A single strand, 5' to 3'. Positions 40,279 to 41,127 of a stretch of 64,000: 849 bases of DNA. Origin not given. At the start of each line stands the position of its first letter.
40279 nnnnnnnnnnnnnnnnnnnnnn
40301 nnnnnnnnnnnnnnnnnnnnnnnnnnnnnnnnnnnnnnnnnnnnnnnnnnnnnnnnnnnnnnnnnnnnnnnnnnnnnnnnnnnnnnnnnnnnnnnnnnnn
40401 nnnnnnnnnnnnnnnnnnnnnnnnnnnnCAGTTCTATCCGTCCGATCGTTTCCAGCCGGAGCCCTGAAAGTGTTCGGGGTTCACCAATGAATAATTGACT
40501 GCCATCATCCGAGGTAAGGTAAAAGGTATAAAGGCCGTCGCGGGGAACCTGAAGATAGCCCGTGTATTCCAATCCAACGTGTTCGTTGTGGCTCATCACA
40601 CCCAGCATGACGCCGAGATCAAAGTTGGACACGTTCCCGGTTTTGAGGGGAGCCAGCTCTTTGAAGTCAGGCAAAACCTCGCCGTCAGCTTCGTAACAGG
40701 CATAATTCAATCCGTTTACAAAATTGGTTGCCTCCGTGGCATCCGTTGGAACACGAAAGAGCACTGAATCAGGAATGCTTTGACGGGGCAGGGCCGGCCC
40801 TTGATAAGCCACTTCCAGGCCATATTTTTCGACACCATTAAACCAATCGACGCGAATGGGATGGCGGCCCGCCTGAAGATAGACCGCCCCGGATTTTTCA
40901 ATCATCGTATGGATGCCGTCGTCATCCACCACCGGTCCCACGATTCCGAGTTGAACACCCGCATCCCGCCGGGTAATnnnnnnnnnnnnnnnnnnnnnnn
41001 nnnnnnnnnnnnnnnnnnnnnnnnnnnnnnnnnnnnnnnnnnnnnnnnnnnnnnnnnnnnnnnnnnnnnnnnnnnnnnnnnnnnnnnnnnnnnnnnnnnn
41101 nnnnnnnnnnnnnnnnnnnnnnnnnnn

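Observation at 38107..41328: Giant sensor kinase whose ~800-aa outer region combines PA14-like segments in permuted order with reiterated OB-like modules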

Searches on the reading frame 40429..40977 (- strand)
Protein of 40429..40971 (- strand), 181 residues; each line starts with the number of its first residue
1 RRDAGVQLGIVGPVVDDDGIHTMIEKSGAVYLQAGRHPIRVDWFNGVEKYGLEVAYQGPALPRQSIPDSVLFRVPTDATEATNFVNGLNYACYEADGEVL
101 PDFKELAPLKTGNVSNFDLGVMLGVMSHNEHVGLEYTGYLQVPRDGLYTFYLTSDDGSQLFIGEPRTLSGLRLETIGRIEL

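Call 12: search_protein_families(library=pfam, max_evalue=10, proteins=[window:40429-40971:-])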
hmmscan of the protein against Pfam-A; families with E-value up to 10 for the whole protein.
seq(181 aa): 3 families
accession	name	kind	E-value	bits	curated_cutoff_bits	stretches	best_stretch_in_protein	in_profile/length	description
PF07691.17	PA14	-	9.1e-13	48.7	24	2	123-163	37-77/147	PA14 domain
PF10528.15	GLEYA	-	1.3e-06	29.1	26.2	1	134-170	3-39/91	GLEYA domain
PF12667.13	NigD_N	-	0.098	13.3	24.3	1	149-178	12-40/67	NigD-like N-terminal OB domain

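Call 49: predict_structure(alignment_id=A2)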
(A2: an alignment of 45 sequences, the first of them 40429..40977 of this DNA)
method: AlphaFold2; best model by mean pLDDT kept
length: 183 residues; sequences in the alignment: 45
mean_pLDDT: 77.4   pTM: 0.74
mean pLDDT of the five models: 77.4, 76.1, 73.8, 57.3, 54.1
residues with pLDDT >= 90: 75; 70-90: 59; 50-70: 14; < 50: 35
segments of 3 or more residues with pLDDT < 50: 1-4, 6-20, 168-183
pLDDT, mean of each block of 10 residues (from residue 1): 42 42 77 92 85 87 95 89 88 88 87 90 68 89 95 89 70 35 30
secondary structure, 60 per line:
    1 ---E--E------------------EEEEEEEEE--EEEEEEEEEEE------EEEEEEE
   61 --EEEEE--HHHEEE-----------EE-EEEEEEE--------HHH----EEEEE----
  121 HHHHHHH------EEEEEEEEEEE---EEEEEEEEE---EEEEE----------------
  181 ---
elements in order: E26-34 E37-47 E54-60 E63-67 E73-75 E90-96 E112-116 H121-127 E134-144 E148-156 E160-164

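Call 51: fold_search(model_id=the predicted structure, library=pdb)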
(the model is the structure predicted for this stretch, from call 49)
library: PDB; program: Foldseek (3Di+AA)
matches with E <= 10: 1373; with E <= 0.001: 0
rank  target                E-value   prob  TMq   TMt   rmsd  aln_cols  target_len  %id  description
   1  9d93_Pa               2.7e-02  0.20  0.17  0.07  16.5       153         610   12  Mycobacteriophage Bxb1 tail tip - Composite map and model (released 2024-09-25)
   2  9pr8_D                2.9e-02  0.82  0.28  0.12  10.0       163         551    8  Crystal Structure of the Clostridiodes difficile CspC-CspA heterodimer. (released 2026-01-21)
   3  3j7l_B                3.0e-02  0.20  0.17  0.19  18.8       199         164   10  Full virus map of brome mosaic virus (released 2014-09-10)
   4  1nuk                  3.5e-02  0.20  0.17  0.18  17.8       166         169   10  CRYSTAL STRUCTURE OF THE LIGAND-BINDING DOMAIN OF THE EPHB2 RECEPTOR TYROSINE KINASE (released 1999-10-13)
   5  9kr4_A                4.2e-02  0.08  0.13  0.11  19.1       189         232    7  Enterovirus B 75 (released 2025-12-24)
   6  1qxp_B                4.4e-02  0.33  0.21  0.07  11.7       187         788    8  Crystal Structure of a mu-like calpain (released 2004-02-03)
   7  6sf2_F                4.4e-02  0.16  0.17  0.20  13.9       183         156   10  Ternary complex of human bone morphogenetic protein 9 (BMP9) growth factor domain, its prodomain and extracellular dom (released 2020-04-08)
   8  6p9w_1                4.6e-02  0.13  0.16  0.15  14.7       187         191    7  Poliovirus (Type 1 Mahoney), receptor catalysed 135S particle map (released 2020-06-10)
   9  7crc_B                5.2e-02  0.54  0.23  0.05  15.8       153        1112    3  Cryo-EM structure of plant NLR RPP1 tetramer in complex with ATR1 (released 2020-12-16)
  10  2vov                  5.4e-02  0.54  0.29  0.20  18.1       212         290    9  An oxidized tryptophan facilitates copper-binding in Methylococcus capsulatus secreted protein MopE. The structure of wi (released 2008-03-18)
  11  7w14_A                5.4e-02  0.15  0.17  0.13  16.1       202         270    7  Coxsackievirus B3 at pH7.4 (VP3-234E) incubation with coxsackievirus and adenovirus receptor for 20min (released 2022-01-19)
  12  6p9o_1                5.7e-02  0.13  0.16  0.15  16.1       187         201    5  Poliovirus 135S-like expanded particle in complex with a monoclonal antibody directed against the N-terminal extension (released 2020-06-10)
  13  1olm_E                5.7e-02  0.13  0.14  0.09  17.2       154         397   10  Supernatant Protein Factor in Complex with RRR-alpha-Tocopherylquinone: A Link between Oxidized Vitamin E and Choleste (released 2004-08-12)
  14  6psz_1                5.7e-02  0.06  0.12  0.12  18.1       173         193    8  Poliovirus (Type 1 Mahoney), heat-catalysed 135S particle (released 2020-07-15)
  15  8gsc_1                6.1e-02  0.13  0.16  0.14  16.8       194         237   10  Echovirus3 A-particle in complex with 6D10 Fab (released 2022-12-14)
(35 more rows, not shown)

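Call 73: find_related_loci(query=A2, collection=genome_contigs, flank=10000)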
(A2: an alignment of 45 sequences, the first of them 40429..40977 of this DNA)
Query A2 (183 aa) in genome_contigs; peptide patterns used: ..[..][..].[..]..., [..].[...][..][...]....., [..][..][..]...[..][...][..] (x = any residue, [..] = any of these).
599 stretches matched a pattern (row limit reached: there are more); 566 encode a relative of the query (tblastn E <= 1e-3); the best 80 are kept; 80 distinct loci.
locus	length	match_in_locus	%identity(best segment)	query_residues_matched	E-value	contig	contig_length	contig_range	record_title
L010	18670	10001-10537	84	1-183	1e-101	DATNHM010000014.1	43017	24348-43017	MAG TPA_asm: Candidatus Limnocylindrales bacterium isolate SMAG_U11347 k141_961056, whole genome shotgun sequence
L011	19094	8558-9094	81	1-183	2e-97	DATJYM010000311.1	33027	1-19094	MAG TPA_asm: Candidatus Acidiferrales bacterium isolate SMAG_U15152 k141_3455342, whole genome shotgun sequence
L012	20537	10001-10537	81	1-183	9e-96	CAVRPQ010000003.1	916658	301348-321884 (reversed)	MAG: uncultured bacterium isolate MFD03044.bin.1.155 genome assembly, contig: contig_17507, whole genome shotgun sequenc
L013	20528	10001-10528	64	1-183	2e-75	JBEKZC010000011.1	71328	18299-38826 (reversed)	MAG: Verrucomicrobiota bacterium isolate SPRUCE 68 SPRUCE_68_11, whole genome shotgun sequence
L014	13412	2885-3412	65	1-183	4e-75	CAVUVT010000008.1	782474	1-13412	MAG: uncultured Verrucomicrobiae bacterium isolate MFD05580.bin.2.12 genome assembly, contig: contig_29640, whole genome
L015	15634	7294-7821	65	1-183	2e-74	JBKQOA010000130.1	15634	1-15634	MAG: Limisphaerales bacterium isolate LASCr2D2E2F__bin_97 LASCr2D2E2F_000000324513, whole genome shotgun sequence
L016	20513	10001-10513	63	1-183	5e-74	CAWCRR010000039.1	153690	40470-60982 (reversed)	MAG: uncultured Verrucomicrobiae bacterium isolate MFD09286.bin.2.134 genome assembly, contig: contig_65153, whole genom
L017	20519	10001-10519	64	1-180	1e-73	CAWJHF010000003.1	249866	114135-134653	MAG: uncultured Verrucomicrobiae bacterium isolate MFD01231.bin.1.64 genome assembly, contig: contig_14152, whole genome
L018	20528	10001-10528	62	1-183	5e-72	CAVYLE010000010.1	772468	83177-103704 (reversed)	MAG: uncultured Verrucomicrobiae bacterium isolate MFD01476.bin.1.197 genome assembly, contig: contig_33212, whole genom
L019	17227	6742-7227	66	1-166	2e-71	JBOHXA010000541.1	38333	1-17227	MAG: Limisphaerales bacterium isolate TC-S_maxbin2.bin.522_sub k127_454553, whole genome shotgun sequence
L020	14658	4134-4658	62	1-182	2e-71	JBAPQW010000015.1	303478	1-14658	MAG: Verrucomicrobiia bacterium isolate MFD01155_ilm_asm_bin21 k127_102228, whole genome shotgun sequence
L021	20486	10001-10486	67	1-166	1e-70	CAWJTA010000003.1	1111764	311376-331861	MAG: uncultured Verrucomicrobiae bacterium isolate MFD04463.bin.1.72 genome assembly, contig: contig_75795, whole genome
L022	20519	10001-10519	61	1-180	2e-69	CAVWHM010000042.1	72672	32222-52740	MAG: uncultured Verrucomicrobiae bacterium isolate MFD01476.bin.2.105 genome assembly, contig: contig_73283, whole genom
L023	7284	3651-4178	60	1-183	5e-69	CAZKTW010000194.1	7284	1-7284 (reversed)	MAG TPA_asm: uncultured Bifidobacteriaceae bacterium isolate binchicken_co54_354 genome assembly, contig: NODE_18741_len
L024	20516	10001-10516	62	1-179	3e-69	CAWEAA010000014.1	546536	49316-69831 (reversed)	MAG: uncultured Verrucomicrobiae bacterium isolate MFD05580.bin.1.24 genome assembly, contig: contig_9988, whole genome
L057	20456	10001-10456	44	15-167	2e-37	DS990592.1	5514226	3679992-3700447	Verrucomicrobiae bacterium DG1235 scf_1104243000192 genomic scaffold, whole genome shotgun sequence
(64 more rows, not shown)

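Call 79: search_protein_families(library=pfam, max_evalue=0.0001, proteins=[L057:9593-12778:+, L057:12715-13416:+, L057:8009-9352:+, L057:6606-7403:+, L057:13421-14647:-, L057:14668-16401:-, L057:16414-18726:-, L057:18727-20229:-, L057:2394-4025:-])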
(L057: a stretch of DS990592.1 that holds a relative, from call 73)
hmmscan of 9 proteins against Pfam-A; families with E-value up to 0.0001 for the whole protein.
L057:9593-12778:+ (1061 aa): 2 families
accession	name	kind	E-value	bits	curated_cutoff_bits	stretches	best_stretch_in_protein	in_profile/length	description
PF02518.31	HATPase_c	-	3.5e-12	47.2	26.4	1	973-1060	5-109/111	Histidine kinase-, DNA gyrase B-, and HSP90-like ATPase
PF07691.17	PA14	-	3.9e-10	40.1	24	1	251-286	42-77/147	PA14 domain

L057:12715-13416:+ (233 aa): 4 families
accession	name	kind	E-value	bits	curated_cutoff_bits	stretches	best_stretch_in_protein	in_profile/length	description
PF00072.30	Response_reg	-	9.1e-26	90.7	30.2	1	28-140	1-111/111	Response regulator receiver domain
PF00196.25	GerE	-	5.7e-20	71.1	23.5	1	172-226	1-55/57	Bacterial regulatory proteins, luxR family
PF08281.18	Sigma70_r4_2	-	5.4e-07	29.6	25.7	1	172-215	9-53/54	Sigma-70, region 4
PF04545.22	Sigma70_r4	-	8.8e-05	22.4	24.1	0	172-216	3-48/50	Sigma-70, region 4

L057:8009-9352:+ (447 aa): 7 families
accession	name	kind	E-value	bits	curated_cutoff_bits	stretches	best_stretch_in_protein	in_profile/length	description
PF07992.20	Pyr_redox_2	-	1.6e-58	198.9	26.1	1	6-317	1-291/291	Pyridine nucleotide-disulphide oxidoreductase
PF02852.28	Pyr_redox_dim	-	5.5e-21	75.3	25.3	1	337-444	1-108/110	Pyridine nucleotide-disulphide oxidoreductase, dimerisation domain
PF00070.33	Pyr_redox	-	1.7e-20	73.7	22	1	168-241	1-75/82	Pyridine nucleotide-disulphide oxidoreductase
PF13738.12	Pyr_redox_3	-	1e-16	61.5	30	1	119-300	113-305/305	Pyridine nucleotide-disulphide oxidoreductase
PF01266.30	DAO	-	8.6e-06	25.9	27.9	0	206-260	147-203/353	FAD dependent oxidoreductase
PF03486.20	HI0933_like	-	8.6e-06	25.8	50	0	7-37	2-32/244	HI0933-like protein Rossmann domain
PF12831.13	FAD_oxidored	-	5.5e-05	23.1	27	0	186-261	69-146/416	FAD dependent oxidoreductase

L057:6606-7403:+ (265 aa): 1 family
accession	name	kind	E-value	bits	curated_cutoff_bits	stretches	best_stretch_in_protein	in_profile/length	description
PF00857.26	Isochorismatase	-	1.7e-23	84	27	1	36-209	1-151/175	Isochorismatase domain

L057:13421-14647:- (408 aa): 3 families
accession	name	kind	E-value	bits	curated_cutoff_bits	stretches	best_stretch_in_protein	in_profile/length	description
PF16317.11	Glyco_hydro_99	-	2.1e-13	50.5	33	1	40-148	9-122/341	Glycosyl hydrolase family 99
PF14307.12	Glyco_tran_WbsX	-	8e-07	29.3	25.1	0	291-335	299-349/350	Glycosyltransferase WbsX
PF03659.20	Glyco_hydro_71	-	1.6e-05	24.4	34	1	128-324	47-240/375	Glycosyl hydrolase family 71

L057:14668-16401:- (577 aa): 4 families
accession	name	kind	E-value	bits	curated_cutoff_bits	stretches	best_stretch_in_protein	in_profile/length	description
PF22815.2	CatAgl_D1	-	9.4e-35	120.4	27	1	33-184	4-159/159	Alpha-1,3-glucanase catalytic domain D1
PF22816.2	CatAgl_D2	-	1.7e-27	96.7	27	1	224-471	22-260/389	Alpha-1,3-glucanase catalytic domain D2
PF12708.12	Pect-lyase_RHGA_epim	-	4.3e-17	63.1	27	1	196-388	3-173/213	Rhamnogalacturonase A/epimerase, pectate lyase-like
PF13229.12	Beta_helix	-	3.3e-08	33.8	25.9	2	302-440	23-147/158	Right handed beta helix region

L057:16414-18726:- (770 aa): 3 families
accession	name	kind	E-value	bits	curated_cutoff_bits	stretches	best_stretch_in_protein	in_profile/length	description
PF03632.21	Glyco_hydro_65m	-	5.9e-93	312.2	27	1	297-665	1-358/371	Glycosyl hydrolase family 65 central catalytic domain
PF03636.21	Glyco_hydro_65N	-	3.9e-36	125.3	26.6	1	19-240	8-232/233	Glycosyl hydrolase family 65, N-terminal domain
PF03633.20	Glyco_hydro_65C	-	3.6e-11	43.1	22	1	695-750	4-57/62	Glycosyl hydrolase family 65, C-terminal domain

L057:18727-20229:- (500 aa): 2 families
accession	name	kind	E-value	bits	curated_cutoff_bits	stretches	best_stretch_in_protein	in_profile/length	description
PF07690.21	MFS_1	-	3.2e-29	102.4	33.4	2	16-277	2-223/347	Major Facilitator Superfamily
PF13347.12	MFS_2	-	2.1e-10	40.2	27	1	59-209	47-199/427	MFS/sugar transport protein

L057:2394-4025:- (543 aa): 10 families
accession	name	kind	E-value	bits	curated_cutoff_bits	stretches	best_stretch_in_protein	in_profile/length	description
PF00158.32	Sigma54_activat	-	8.5e-74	247.2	20.2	1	219-386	1-168/168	Sigma-54 interaction domain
PF14532.12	Sigma54_activ_2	-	1e-20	74.8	25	1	220-390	1-138/138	Sigma-54 interaction domain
PF25601.1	AAA_lid_14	-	4e-19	68.7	27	1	391-456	1-66/87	AAA+ ATPase lid domain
PF07728.20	AAA_5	-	1.1e-07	32.4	22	1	243-363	2-125/139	AAA domain (dynein-related subfamily)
PF01590.32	GAF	-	1.9e-06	28.9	22.4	1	56-183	19-133/133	GAF domain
PF13185.12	GAF_2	-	1.5e-05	25.7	28.6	1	101-184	54-136/136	GAF domain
PF13191.12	AAA_16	-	2.6e-05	25.2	32.6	1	219-336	2-121/167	AAA ATPase domain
PF07724.20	AAA_2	-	3.1e-05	24.5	27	0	241-371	4-135/166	AAA domain (Cdc48 subfamily)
PF00004.35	AAA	-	7.3e-05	23.7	21.2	0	243-364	1-113/131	ATPase family associated with various cellular activities (AAA)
PF01078.27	Mg_chelatase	-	7.8e-05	22.6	20.3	0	298-360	93-157/207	Magnesium chelatase, subunit ChlI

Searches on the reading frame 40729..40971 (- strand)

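Call 12: search_protein_families(library=pfam, max_evalue=10, proteins=[window:40729-40971:-])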
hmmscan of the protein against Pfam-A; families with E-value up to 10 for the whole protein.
seq(81 aa): 1 family
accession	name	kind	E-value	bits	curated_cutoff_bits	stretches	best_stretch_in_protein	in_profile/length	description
PF07691.17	PA14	-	0.036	14.3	24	1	13-56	80-133/147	PA14 domain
